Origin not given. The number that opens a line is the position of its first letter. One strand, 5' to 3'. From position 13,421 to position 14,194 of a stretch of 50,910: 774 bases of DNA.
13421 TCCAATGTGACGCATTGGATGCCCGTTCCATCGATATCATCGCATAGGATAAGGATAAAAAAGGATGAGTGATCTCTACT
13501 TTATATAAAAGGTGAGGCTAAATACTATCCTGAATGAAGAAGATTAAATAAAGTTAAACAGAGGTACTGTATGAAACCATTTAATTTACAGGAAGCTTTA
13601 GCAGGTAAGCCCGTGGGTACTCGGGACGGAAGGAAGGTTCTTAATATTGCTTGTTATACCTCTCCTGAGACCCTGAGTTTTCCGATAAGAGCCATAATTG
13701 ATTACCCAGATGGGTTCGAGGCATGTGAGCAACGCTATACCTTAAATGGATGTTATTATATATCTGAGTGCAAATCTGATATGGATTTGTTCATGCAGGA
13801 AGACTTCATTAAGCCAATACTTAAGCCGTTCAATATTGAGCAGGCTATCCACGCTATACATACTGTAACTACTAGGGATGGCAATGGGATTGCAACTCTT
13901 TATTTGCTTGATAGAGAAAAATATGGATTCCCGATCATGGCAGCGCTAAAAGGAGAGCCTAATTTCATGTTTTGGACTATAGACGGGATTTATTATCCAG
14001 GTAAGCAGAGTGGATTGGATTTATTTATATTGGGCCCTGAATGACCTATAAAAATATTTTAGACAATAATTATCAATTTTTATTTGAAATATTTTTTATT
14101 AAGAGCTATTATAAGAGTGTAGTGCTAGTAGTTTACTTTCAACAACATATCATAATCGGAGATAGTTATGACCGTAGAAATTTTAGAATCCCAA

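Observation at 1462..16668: One phage carries homologues or mimics of five host global-regulator classes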

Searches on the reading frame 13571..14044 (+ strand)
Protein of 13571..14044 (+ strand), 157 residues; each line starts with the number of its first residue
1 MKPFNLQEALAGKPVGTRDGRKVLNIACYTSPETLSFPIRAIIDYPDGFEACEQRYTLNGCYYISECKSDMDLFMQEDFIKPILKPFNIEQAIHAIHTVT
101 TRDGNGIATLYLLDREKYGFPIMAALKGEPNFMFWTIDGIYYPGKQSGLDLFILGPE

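Call 91: search_protein_families(library=phrogs, proteins=[window:13571-14044:+], max_evalue=0.1)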
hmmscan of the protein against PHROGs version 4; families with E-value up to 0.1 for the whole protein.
window:13571-14044:+ (157 aa): 1 family
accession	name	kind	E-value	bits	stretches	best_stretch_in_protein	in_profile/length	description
phrog_9552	-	other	0.0026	18.8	1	1-22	1-22/149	kinase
